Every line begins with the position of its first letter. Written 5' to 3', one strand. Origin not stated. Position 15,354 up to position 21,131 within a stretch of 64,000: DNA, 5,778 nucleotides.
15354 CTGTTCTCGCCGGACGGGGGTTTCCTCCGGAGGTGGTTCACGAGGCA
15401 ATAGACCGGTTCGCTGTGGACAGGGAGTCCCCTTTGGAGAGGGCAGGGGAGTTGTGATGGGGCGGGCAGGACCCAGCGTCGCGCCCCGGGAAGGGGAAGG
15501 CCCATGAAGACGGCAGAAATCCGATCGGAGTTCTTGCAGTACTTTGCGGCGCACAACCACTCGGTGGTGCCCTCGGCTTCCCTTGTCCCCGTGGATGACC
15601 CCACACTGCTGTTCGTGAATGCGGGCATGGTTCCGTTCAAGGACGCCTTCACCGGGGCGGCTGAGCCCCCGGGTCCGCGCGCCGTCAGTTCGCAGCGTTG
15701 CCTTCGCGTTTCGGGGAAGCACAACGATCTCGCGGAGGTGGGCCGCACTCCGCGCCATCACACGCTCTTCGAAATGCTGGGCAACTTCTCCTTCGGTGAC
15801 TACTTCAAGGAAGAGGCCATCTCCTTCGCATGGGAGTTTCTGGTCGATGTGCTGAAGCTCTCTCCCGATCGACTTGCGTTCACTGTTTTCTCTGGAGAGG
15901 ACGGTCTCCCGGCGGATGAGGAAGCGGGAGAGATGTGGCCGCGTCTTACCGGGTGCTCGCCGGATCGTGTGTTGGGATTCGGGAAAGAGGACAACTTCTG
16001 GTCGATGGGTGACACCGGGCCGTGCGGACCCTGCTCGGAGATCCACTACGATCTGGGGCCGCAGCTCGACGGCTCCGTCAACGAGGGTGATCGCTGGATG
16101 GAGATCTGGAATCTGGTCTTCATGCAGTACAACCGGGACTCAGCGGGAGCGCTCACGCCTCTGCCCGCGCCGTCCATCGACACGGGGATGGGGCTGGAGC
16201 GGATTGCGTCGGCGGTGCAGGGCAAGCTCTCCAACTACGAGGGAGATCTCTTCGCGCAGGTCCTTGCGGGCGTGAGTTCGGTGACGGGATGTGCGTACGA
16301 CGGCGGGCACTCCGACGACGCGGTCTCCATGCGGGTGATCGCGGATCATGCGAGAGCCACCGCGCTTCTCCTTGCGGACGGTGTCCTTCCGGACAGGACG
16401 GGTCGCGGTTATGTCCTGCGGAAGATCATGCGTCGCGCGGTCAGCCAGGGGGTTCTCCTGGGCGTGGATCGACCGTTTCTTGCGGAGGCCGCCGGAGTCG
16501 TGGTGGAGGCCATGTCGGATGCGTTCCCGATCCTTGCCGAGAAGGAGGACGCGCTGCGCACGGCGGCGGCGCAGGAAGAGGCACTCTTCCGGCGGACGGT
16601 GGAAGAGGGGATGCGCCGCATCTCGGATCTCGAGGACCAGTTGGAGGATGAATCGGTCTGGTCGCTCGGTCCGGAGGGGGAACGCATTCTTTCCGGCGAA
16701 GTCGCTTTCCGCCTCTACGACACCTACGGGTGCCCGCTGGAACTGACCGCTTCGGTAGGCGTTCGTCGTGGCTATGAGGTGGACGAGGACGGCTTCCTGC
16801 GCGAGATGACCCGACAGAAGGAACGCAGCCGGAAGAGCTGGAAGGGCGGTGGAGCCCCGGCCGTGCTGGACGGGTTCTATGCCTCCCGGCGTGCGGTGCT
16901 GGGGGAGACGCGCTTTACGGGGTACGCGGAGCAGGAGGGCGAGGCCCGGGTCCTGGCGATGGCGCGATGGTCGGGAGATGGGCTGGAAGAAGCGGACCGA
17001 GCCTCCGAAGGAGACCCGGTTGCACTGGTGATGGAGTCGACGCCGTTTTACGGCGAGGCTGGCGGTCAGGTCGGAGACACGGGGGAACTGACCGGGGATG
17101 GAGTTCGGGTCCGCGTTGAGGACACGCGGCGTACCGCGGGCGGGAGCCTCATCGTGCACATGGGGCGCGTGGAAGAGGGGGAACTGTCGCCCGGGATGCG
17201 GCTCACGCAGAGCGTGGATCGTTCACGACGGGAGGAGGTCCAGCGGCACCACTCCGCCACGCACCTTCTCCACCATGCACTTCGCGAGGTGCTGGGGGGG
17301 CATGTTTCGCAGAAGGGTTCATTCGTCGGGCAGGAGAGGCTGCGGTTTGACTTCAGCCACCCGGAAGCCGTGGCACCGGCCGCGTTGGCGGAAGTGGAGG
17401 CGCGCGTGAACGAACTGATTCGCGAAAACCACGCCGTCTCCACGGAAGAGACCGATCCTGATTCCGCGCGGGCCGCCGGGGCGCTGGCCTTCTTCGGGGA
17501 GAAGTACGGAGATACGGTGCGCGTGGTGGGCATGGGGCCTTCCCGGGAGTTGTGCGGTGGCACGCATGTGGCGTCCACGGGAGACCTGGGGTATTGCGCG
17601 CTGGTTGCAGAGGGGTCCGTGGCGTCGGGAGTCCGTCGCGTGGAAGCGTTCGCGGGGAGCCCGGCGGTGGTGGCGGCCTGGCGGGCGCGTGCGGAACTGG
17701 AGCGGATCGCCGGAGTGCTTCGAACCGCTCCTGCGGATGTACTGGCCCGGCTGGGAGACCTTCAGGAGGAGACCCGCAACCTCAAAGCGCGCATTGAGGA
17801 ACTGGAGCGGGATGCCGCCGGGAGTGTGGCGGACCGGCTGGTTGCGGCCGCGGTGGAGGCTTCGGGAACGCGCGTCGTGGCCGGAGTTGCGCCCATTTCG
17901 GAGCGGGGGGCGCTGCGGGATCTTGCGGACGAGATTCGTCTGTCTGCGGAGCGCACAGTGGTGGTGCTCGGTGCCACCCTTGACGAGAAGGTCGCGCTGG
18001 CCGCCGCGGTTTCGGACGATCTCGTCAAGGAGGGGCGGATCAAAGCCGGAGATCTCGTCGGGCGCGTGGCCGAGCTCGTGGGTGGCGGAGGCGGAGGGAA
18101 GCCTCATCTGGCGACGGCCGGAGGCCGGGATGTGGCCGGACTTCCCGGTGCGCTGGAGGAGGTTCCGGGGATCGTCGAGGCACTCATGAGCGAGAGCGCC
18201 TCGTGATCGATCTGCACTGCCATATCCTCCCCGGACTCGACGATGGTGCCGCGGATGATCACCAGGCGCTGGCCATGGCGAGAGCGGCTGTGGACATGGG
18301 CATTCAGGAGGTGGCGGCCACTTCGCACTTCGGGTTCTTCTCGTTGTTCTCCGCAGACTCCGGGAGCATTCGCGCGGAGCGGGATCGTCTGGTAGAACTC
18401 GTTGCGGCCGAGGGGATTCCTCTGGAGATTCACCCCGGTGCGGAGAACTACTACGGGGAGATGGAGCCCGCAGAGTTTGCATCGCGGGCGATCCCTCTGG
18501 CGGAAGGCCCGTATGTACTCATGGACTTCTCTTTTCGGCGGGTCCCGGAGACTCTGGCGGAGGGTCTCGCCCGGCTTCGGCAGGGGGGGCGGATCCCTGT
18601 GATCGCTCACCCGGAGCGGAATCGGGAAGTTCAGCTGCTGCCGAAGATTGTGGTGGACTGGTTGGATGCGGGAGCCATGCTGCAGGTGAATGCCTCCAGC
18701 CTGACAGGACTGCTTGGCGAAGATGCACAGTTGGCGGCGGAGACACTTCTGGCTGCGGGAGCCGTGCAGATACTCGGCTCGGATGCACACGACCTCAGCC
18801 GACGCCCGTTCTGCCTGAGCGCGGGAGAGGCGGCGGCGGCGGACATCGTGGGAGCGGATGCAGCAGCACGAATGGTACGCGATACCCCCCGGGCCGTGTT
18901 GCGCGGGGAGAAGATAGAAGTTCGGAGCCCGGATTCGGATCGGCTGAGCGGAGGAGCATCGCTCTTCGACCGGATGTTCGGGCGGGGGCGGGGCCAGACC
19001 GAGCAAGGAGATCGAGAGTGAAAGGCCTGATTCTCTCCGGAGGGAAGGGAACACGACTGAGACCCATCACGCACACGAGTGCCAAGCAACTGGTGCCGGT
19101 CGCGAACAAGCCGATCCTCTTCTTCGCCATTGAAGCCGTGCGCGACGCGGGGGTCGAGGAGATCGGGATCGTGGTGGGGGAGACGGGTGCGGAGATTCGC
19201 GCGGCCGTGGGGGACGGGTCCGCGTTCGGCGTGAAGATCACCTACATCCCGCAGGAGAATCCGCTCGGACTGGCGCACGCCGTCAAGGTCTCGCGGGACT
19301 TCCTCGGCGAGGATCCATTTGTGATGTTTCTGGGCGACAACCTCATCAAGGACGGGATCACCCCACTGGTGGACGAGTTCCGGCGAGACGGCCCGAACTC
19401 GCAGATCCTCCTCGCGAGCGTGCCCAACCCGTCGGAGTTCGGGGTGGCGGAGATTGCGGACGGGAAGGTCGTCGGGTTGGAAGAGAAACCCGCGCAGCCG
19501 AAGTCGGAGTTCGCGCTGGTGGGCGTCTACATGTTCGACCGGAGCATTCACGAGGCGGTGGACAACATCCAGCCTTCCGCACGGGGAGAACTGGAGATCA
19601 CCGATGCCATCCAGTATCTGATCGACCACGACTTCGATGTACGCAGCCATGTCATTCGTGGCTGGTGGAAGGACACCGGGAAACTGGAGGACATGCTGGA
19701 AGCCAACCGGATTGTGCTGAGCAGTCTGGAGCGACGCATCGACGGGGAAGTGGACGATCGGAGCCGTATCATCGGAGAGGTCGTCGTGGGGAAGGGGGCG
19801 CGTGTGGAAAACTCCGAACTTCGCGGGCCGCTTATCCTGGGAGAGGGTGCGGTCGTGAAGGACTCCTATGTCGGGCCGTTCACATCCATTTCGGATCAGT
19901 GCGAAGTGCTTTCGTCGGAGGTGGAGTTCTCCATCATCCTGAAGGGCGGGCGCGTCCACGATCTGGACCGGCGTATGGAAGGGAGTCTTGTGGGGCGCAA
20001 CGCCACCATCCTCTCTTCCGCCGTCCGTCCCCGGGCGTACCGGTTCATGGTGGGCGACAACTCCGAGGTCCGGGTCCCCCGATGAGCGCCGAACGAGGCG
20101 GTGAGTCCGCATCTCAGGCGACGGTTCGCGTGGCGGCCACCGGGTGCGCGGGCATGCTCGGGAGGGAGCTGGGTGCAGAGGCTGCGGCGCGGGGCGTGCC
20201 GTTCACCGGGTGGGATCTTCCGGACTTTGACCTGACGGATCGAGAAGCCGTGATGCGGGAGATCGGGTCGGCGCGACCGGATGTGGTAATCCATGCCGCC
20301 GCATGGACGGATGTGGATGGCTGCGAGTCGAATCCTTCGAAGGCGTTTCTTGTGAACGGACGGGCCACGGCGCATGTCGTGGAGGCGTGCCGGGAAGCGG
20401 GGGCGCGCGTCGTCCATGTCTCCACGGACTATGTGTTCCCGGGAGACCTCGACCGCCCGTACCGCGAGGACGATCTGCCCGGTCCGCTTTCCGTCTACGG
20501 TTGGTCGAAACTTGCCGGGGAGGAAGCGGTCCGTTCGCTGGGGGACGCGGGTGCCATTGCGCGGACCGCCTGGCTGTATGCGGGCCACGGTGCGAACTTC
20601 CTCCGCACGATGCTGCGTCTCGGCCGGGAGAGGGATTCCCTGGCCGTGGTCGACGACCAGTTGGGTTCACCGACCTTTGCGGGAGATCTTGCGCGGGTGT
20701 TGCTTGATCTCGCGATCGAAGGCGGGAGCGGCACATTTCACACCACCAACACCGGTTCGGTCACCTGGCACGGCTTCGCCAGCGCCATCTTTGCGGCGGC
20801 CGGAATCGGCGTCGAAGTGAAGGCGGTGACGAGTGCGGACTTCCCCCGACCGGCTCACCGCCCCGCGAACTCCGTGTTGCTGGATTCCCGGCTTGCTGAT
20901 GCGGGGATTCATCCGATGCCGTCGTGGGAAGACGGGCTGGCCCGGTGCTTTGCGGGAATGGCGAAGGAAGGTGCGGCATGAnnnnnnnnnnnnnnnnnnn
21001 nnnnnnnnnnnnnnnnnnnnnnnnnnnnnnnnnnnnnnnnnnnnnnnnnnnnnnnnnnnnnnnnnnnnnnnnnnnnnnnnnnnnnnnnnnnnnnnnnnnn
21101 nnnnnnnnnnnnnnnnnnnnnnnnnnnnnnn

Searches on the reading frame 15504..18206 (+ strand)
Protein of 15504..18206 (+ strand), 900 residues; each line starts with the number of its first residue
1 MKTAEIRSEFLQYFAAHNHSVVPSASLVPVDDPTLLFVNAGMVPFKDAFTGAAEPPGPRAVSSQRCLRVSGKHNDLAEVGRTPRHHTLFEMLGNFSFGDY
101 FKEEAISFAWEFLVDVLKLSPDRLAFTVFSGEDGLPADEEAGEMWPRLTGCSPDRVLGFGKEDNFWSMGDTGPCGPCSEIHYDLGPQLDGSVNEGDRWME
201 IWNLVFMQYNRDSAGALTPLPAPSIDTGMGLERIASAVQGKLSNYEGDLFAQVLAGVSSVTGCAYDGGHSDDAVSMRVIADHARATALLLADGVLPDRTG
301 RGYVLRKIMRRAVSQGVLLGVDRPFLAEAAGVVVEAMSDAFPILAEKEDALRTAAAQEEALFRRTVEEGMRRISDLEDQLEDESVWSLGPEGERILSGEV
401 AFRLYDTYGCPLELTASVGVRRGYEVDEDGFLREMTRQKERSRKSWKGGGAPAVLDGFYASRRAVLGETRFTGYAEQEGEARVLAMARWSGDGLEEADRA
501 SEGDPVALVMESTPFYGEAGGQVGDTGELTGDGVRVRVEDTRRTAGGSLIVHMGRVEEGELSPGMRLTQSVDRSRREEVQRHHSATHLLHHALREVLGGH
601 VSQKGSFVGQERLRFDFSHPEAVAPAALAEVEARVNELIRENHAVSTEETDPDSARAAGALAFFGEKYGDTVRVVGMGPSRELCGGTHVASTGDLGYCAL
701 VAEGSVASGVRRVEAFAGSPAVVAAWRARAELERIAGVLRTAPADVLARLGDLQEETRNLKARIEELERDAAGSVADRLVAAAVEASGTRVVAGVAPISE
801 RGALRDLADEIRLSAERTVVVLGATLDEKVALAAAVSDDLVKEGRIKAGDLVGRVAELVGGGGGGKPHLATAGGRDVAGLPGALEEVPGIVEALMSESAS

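Call 8: search_protein_families(library=pfam, proteins=[window:15504-18206:+], max_evalue=0.001)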
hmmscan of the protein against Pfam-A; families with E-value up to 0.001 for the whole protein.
window:15504-18206:+ (900 aa): 3 families
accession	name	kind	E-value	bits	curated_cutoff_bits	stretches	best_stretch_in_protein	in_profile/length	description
PF01411.24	tRNA-synt_2c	-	3.5e-184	613.8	30.3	1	5-574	1-551/552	tRNA synthetases class II (A)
PF07973.19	tRNA_SAD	-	6.7e-12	45.6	24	1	672-714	1-44/44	Threonyl and Alanyl tRNA synthetase second additional domain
PF02272.25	DHHA1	-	8.6e-12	45.9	25.9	1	796-888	10-97/102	DHHA1 domain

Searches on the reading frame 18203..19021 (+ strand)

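Call 8: search_protein_families(library=pfam, proteins=[window:18203-19021:+], max_evalue=0.001)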
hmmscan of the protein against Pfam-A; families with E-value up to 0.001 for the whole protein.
window:18203-19021:+ (272 aa): 1 family
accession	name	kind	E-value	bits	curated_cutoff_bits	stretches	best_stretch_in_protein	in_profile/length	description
PF19567.5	CpsB_CapC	-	5.7e-42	144.2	27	1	1-234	1-234/234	Capsular polysaccharide synthesis, CpsB/CapC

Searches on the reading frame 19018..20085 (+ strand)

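Call 8: search_protein_families(library=pfam, proteins=[window:19018-20085:+], max_evalue=0.001)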
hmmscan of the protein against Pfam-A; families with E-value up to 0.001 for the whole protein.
window:19018-20085:+ (355 aa): 2 families
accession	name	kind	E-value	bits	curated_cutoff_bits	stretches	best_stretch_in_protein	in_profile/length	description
PF00483.29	NTP_transferase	-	1.3e-55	189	21.2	1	2-234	1-243/245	Nucleotidyl transferase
PF12804.13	NTP_transf_3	-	2.1e-08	34.9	27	1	3-107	1-95/160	MobA-like NTP transferase domain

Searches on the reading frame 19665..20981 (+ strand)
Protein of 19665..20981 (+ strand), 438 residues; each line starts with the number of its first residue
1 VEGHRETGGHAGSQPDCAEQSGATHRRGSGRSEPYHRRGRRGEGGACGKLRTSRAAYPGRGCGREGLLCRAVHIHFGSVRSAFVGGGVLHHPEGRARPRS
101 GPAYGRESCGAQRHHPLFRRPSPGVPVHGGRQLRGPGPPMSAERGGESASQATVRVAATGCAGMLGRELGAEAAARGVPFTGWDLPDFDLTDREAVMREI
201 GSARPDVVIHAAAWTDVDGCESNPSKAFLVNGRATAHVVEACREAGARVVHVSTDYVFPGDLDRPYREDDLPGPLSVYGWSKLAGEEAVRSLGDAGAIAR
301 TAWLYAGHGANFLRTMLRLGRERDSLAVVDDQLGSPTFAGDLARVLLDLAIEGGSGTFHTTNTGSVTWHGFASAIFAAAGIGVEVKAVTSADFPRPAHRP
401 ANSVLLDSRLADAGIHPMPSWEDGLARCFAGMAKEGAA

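Call 8: search_protein_families(library=pfam, proteins=[window:19665-20981:+], max_evalue=0.001)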
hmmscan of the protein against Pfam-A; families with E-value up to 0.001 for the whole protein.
window:19665-20981:+ (438 aa): 6 families
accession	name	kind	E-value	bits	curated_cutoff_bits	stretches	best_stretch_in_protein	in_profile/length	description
PF04321.23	RmlD_sub_bind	-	1.8e-92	309.9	27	1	155-431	2-284/287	RmlD substrate binding domain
PF01370.27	Epimerase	-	1.1e-23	84.3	20.9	1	159-301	4-169/240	NAD dependent epimerase/dehydratase family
PF16363.11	GDP_Man_Dehyd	-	2.5e-15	57.2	27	1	187-295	58-170/332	GDP-mannose 4,6 dehydratase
PF02719.21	Polysacc_synt_2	-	1.9e-09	37.6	20.2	1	189-256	62-130/293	Polysaccharide biosynthesis protein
PF07993.18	NAD_binding_4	-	3.2e-06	26.9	20.1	1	194-295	79-194/258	Male sterility protein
PF01073.25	3Beta_HSD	-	8e-05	22.2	22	1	189-260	53-123/280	3-beta hydroxysteroid dehydrogenase/isomerase family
